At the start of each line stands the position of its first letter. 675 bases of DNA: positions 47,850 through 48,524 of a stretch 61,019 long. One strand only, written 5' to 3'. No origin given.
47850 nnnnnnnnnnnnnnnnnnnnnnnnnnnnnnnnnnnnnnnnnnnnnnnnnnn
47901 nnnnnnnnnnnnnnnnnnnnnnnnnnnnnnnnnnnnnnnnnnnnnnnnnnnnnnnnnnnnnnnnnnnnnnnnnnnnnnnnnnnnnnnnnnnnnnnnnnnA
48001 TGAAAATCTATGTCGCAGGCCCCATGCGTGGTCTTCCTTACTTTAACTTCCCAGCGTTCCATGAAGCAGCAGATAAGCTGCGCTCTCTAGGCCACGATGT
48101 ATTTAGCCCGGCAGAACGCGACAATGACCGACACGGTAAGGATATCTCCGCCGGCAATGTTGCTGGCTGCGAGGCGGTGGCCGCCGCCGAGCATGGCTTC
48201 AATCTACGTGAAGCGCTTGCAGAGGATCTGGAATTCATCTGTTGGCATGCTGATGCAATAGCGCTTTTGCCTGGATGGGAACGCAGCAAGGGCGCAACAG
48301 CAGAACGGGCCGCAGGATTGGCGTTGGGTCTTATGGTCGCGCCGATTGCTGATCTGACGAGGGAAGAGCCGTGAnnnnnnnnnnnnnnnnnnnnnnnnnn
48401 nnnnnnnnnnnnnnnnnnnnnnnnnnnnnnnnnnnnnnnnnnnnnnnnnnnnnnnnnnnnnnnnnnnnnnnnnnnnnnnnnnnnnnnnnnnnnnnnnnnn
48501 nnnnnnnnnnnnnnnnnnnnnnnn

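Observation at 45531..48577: Start/stop-coupled accessory chain: HTH-metallophosphoesterase, HExxH protein, Zn-ribbon, unknown, dNTP-diphosphohydrolase-like, DUF4406-like and a basic ORF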

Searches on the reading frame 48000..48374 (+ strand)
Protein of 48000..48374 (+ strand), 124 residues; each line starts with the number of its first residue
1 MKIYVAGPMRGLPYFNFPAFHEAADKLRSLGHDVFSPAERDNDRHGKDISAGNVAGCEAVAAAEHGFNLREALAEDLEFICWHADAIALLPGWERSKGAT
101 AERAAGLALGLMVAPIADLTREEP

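Call 4: search_protein_families(library=pfam, proteins=[window:48000-48374:+], max_evalue=0.1)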
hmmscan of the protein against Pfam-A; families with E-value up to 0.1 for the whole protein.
window:48000-48374:+ (124 aa): 1 family
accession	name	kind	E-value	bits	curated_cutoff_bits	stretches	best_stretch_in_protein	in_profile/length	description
PF14359.12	DUF4406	-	1e-18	67.9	22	1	1-113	1-89/91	Domain of unknown function (DUF4406)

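Call 5: search_protein_families(library=phrogs, proteins=[window:48000-48374:+], max_evalue=0.01)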
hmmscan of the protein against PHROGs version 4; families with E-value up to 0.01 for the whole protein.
window:48000-48374:+ (124 aa): 5 families
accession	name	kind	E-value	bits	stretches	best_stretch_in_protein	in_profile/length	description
phrog_355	-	DNA, RNA and nucleotide metabolism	8.1e-25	88.7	1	1-121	75-177/249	nucleoside 2-deoxyribosyltransferase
phrog_5781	-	unknown function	3.3e-20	73.6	2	1-39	6-44/220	-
phrog_12019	-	other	3.2e-10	41.1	1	15-120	29-116/241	MazG-like pyrophosphatase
phrog_15484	-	other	1.7e-09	38.7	1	3-43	153-193/253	hydrolase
phrog_31170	-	unknown function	4.1e-08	34.2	1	2-38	2-38/55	-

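Call 6: search_protein_families(library=ncbifam, proteins=[window:48000-48374:+], max_evalue=0.01)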
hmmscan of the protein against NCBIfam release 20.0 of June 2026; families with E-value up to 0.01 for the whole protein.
window:48000-48374:+ (124 aa): 0 families

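Call 24: find_homologous_proteins(query=window:48000-48374:+, max_evalue=0.001)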
Query window:48000-48374:+ (124 aa): 2484 proteins with E <= 0.001 among 2793 candidates; the best 120 are listed.
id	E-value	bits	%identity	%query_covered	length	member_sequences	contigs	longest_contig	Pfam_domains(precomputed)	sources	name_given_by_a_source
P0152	1.4e-77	276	100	100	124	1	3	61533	PF14359.13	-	-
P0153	3.5e-61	223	85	94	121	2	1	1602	PF14359.13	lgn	-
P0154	4.0e-58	213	79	96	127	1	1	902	PF14359.13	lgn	-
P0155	4.7e-51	190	78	90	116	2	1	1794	PF14359.13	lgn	-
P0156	6.6e-51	190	71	96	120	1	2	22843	PF14359.13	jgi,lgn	jgi:hypothetical protein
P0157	8.1e-51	189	74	93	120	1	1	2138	PF14359.13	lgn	-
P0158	9.2e-51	189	74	94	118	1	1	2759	PF14359.13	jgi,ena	-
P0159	1.0e-50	189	76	91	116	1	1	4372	PF14359.13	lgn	-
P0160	1.8e-50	188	76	91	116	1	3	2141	PF14359.13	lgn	-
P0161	2.6e-50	188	77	90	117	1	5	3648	PF14359.13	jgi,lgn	jgi:hypothetical protein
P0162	7.1e-50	186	72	94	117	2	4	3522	PF14359.13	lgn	-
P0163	1.1e-49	186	74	91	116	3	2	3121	PF14359.13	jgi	jgi:hypothetical protein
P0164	1.2e-49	186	70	98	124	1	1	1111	PF14359.13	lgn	-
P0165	1.2e-49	185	75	91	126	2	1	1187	PF14359.13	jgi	-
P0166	1.4e-49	185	75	91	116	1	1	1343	PF14359.13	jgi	jgi:hypothetical protein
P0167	1.5e-49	185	72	94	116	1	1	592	PF14359.13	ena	-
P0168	1.8e-49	185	76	91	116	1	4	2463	PF14359.13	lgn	-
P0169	2.2e-49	185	74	94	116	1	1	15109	PF14359.13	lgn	-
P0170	4.1e-49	184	74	91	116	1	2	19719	PF14359.13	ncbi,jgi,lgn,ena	jgi:hypothetical protein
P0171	4.1e-49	184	76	91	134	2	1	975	PF14359.13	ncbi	-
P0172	4.2e-49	184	74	91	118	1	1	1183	PF14359.13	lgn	-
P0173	4.5e-49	184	75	92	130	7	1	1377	PF14359.13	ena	-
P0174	4.6e-49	184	73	91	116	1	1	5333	PF14359.13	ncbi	-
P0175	5.5e-49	183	73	96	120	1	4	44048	PF14359.13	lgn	-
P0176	5.7e-49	183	74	94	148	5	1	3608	PF14359.13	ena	-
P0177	7.2e-49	183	72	90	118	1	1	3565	PF14359.13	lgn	-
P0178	7.4e-49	183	75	91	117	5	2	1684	PF14359.13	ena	-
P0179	7.5e-49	183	73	91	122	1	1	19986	PF14359.13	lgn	-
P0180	8.4e-49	183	73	91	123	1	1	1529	PF14359.13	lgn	-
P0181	9.3e-49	183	76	91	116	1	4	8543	PF14359.13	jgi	jgi:hypothetical protein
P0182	9.5e-49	183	74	91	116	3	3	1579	PF14359.13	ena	-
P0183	9.8e-49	183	71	94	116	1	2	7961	PF14359.13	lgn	-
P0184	1.1e-48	182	75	91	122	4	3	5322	PF14359.13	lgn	-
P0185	1.2e-48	182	75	91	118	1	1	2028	PF14359.13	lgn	-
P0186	1.2e-48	182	73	91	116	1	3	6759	PF14359.13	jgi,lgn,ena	-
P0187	1.3e-48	182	76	91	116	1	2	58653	PF14359.13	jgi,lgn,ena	-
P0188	1.4e-48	182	68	98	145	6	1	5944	PF14359.13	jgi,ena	-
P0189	1.5e-48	182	73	91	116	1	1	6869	PF14359.13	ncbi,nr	ncbi:MAG: DUF4406 domain-containing protein [Pseudomonadota bacterium]|nr:DUF4406 domain-containing 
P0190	1.8e-48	182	72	94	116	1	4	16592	PF14359.13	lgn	-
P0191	1.8e-48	182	70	97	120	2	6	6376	PF14359.13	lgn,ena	-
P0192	2.0e-48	182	72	93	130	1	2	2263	PF14359.13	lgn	-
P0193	2.1e-48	182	72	94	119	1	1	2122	PF14359.13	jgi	jgi:hypothetical protein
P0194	2.2e-48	181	71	94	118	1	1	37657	PF14359.13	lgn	-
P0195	2.5e-48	181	73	91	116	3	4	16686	PF14359.13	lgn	-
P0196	2.5e-48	181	71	94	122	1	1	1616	PF14359.13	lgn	-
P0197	2.6e-48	181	73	91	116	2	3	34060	PF14359.13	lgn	-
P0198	2.6e-48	181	74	91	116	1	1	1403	PF14359.13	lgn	-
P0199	2.7e-48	181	74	91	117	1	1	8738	PF14359.13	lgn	-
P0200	2.9e-48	181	71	94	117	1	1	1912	PF14359.13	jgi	jgi:hypothetical protein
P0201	3.3e-48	181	74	91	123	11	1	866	PF14359.13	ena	-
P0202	3.4e-48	181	71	97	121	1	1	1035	PF14359.13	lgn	-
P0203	3.4e-48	181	73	91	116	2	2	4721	PF14359.13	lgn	-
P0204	3.6e-48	181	73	90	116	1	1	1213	PF14359.13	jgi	-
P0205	3.7e-48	181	72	91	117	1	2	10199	PF14359.13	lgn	-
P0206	3.8e-48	181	74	91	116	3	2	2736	PF14359.13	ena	-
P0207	4.3e-48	180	72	94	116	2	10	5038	PF14359.13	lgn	-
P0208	4.4e-48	180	75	91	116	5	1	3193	PF14359.13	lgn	-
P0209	4.4e-48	180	73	91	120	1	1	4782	PF14359.13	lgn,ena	-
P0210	4.6e-48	180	72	94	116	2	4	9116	PF14359.13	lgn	-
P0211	4.6e-48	180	75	91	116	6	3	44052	PF14359.13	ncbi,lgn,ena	-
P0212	4.6e-48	180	73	90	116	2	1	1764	PF14359.13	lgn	-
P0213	4.6e-48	180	70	95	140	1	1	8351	PF14359.13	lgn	-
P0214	4.7e-48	180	73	91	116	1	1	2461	PF14359.13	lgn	-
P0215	5.1e-48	180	72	94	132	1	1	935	PF14359.13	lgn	-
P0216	5.5e-48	180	76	91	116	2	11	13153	PF14359.13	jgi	jgi:hypothetical protein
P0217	5.6e-48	180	75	91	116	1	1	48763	PF14359.13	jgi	jgi:hypothetical protein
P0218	5.6e-48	180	73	91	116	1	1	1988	PF14359.13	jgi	-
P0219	5.9e-48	180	73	91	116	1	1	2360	PF14359.13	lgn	-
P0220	7.4e-48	180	74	91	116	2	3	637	PF14359.13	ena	-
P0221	7.5e-48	180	74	91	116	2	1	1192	PF14359.13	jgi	-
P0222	7.8e-48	180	71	91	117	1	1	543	PF14359.13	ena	-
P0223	7.9e-48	180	73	91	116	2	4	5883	PF14359.13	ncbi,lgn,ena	-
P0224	8.1e-48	180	75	91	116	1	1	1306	PF14359.13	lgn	-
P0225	9.1e-48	179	71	78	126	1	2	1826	PF14359.13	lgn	-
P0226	9.5e-48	179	75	91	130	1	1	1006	PF14359.13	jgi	jgi:Domain of unknown function (DUF4406)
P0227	9.7e-48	179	74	91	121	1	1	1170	PF14359.13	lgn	-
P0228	1.0e-47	179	74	91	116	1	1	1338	PF14359.13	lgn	-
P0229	1.0e-47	179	70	95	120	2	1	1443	PF14359.13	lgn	-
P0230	1.0e-47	179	73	91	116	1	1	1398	PF14359.13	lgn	-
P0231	1.1e-47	179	73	94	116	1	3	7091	PF14359.13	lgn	-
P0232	1.1e-47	179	72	95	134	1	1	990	PF14359.13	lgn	-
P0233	1.1e-47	179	73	91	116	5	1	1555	PF14359.13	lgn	-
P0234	1.1e-47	179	78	79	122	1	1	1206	PF14359.13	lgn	-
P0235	1.2e-47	179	73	91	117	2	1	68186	PF14359.13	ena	-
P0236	1.2e-47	179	74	91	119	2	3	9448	PF14359.13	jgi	jgi:hypothetical protein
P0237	1.3e-47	179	72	90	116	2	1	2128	PF14359.13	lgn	-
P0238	1.3e-47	179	75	90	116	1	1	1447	PF14359.13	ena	-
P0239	1.3e-47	179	71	95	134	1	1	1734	PF14359.13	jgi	jgi:hypothetical protein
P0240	1.3e-47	179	73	91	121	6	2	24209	PF14359.13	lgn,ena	-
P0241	1.4e-47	179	71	91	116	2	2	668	PF14359.13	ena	-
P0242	1.4e-47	179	70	94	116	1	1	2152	PF14359.13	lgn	-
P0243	1.4e-47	179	73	91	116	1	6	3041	PF14359.13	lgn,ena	-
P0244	1.5e-47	179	71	94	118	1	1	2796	PF14359.13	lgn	-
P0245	1.5e-47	179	73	91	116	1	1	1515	PF14359.13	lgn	-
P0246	1.6e-47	179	73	91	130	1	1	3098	PF14359.13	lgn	-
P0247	1.6e-47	179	72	91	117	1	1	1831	PF14359.13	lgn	-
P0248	1.6e-47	179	73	91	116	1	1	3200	PF14359.13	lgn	-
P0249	1.7e-47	179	71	90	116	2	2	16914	PF14359.13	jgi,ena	-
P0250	1.7e-47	179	72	91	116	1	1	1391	PF14359.13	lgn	-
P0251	1.8e-47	179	73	91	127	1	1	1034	PF14359.13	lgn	-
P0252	1.8e-47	178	73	91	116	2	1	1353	PF14359.13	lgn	-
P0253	1.8e-47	178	73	91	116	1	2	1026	PF14359.13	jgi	jgi:hypothetical protein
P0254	1.9e-47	178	72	90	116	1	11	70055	PF14359.13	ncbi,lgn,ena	-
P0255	1.9e-47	178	71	91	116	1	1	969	PF14359.13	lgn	-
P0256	1.9e-47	178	72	91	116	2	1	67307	PF14359.13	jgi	-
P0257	2.0e-47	178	72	91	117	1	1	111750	PF14359.13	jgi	jgi:hypothetical protein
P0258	2.0e-47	178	75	90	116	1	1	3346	PF14359.13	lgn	-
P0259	2.1e-47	178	72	94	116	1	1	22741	PF14359.13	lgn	-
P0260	2.3e-47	178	71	91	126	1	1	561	PF14359.13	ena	-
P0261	2.5e-47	178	73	91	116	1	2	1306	PF14359.13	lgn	-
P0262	2.5e-47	178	70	97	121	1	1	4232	PF14359.13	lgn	-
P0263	2.5e-47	178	73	91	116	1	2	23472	PF14359.13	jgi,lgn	jgi:hypothetical protein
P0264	2.8e-47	178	73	94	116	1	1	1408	PF14359.13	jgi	jgi:hypothetical protein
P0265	2.9e-47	178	71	91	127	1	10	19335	PF14359.13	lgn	-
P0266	3.0e-47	178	71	91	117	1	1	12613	PF14359.13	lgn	-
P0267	3.0e-47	178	73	90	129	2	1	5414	PF14359.13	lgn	-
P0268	3.3e-47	178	73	91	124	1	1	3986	PF14359.13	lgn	-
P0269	3.4e-47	178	73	91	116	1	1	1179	PF14359.13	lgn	-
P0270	3.4e-47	178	71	91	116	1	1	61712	PF14359.13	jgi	jgi:hypothetical protein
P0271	3.6e-47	178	73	91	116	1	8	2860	PF14359.13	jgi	jgi:hypothetical protein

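Call 44: find_encoding_contigs(protein=P0156, flank=6000, max_places=2)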
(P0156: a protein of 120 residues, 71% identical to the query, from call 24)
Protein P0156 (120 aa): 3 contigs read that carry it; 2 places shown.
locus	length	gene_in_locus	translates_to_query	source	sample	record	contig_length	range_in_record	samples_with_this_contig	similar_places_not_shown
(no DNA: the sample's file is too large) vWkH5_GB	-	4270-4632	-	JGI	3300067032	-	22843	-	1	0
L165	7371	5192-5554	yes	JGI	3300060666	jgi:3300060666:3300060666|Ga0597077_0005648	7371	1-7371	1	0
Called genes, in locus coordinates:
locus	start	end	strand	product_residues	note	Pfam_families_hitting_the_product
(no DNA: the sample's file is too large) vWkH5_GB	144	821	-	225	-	-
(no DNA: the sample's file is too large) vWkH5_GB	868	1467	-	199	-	PF01066:CDP-OH_P_transf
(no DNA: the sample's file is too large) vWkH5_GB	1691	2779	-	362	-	PF00589:Phage_integrase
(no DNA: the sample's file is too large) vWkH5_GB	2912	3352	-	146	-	PF13560:HTH_31, PF12844:HTH_19 (weak), PF13443:HTH_26, PF01381:HTH_3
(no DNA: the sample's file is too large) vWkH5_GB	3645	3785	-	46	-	-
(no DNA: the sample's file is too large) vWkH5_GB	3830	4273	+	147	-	PF05866:RusA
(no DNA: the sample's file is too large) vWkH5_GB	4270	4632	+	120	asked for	PF14359:DUF4406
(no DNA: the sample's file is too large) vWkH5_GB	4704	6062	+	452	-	PF00176:SNF2-rel_dom (weak), PF00271:Helicase_C (weak)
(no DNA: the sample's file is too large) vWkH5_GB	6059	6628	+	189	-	-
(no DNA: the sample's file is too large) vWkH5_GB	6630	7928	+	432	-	PF10926:DUF2800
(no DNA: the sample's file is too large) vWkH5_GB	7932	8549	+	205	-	PF10991:Enc34_ssDNA-bd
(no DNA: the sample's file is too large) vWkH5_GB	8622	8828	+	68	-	-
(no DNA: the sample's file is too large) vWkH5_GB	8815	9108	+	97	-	PF10073:GapR_DNA-bd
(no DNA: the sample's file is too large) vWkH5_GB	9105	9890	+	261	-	PF00072:Response_reg, PF00486:Trans_reg_C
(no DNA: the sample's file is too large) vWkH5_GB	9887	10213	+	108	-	-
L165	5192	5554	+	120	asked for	PF14359:DUF4406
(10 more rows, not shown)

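Call 45: find_encoding_contigs(protein=P0175, flank=6000, max_places=2)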
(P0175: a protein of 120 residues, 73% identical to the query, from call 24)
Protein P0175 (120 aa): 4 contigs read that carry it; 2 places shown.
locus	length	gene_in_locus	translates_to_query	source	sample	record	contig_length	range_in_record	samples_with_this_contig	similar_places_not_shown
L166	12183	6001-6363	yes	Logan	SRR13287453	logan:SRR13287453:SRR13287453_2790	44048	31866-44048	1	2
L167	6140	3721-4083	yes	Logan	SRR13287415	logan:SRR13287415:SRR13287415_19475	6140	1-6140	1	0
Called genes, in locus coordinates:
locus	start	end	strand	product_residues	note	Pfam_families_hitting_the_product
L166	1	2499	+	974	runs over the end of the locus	-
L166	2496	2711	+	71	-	-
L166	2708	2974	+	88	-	-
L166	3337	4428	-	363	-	PF00589:Phage_integrase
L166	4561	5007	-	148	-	PF13443:HTH_26 (weak), PF13560:HTH_31 (weak), PF01381:HTH_3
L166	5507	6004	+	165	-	PF05866:RusA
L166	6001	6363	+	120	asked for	PF14359:DUF4406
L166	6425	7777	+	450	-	-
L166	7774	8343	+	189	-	-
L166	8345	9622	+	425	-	PF10926:DUF2800, PF12705:PDDEXK_1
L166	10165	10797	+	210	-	PF10991:Enc34_ssDNA-bd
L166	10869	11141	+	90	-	PF10073:GapR_DNA-bd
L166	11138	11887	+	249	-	PF00072:Response_reg, PF00486:Trans_reg_C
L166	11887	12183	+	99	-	?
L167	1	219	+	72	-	?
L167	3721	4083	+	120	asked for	PF14359:DUF4406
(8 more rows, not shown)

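Call 51: find_encoding_contigs(protein=P0153, flank=3000, max_places=3)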
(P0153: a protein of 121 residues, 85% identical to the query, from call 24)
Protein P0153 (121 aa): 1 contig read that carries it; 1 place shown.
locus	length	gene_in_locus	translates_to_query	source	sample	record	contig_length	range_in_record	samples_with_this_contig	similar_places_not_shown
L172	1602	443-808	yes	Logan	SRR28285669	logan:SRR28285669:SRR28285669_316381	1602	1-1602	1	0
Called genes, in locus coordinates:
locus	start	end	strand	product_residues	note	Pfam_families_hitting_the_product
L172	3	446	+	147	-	?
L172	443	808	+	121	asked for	PF14359:DUF4406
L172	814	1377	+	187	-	-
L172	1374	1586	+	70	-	-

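Call 56: search_solved_structures(query=window:48000-48374:+, max_evalue=10, show_alignments=3)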
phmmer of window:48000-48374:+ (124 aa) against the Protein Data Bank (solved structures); distinct sequences matched with E-value up to 10: 2.
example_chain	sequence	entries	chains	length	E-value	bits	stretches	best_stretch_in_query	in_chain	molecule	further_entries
6evs_A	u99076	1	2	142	0.79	13.2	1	2-40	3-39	N-deoxyribosyltransferase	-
2i0o_A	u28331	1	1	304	0.84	13.1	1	42-87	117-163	Ser/Thr phosphatase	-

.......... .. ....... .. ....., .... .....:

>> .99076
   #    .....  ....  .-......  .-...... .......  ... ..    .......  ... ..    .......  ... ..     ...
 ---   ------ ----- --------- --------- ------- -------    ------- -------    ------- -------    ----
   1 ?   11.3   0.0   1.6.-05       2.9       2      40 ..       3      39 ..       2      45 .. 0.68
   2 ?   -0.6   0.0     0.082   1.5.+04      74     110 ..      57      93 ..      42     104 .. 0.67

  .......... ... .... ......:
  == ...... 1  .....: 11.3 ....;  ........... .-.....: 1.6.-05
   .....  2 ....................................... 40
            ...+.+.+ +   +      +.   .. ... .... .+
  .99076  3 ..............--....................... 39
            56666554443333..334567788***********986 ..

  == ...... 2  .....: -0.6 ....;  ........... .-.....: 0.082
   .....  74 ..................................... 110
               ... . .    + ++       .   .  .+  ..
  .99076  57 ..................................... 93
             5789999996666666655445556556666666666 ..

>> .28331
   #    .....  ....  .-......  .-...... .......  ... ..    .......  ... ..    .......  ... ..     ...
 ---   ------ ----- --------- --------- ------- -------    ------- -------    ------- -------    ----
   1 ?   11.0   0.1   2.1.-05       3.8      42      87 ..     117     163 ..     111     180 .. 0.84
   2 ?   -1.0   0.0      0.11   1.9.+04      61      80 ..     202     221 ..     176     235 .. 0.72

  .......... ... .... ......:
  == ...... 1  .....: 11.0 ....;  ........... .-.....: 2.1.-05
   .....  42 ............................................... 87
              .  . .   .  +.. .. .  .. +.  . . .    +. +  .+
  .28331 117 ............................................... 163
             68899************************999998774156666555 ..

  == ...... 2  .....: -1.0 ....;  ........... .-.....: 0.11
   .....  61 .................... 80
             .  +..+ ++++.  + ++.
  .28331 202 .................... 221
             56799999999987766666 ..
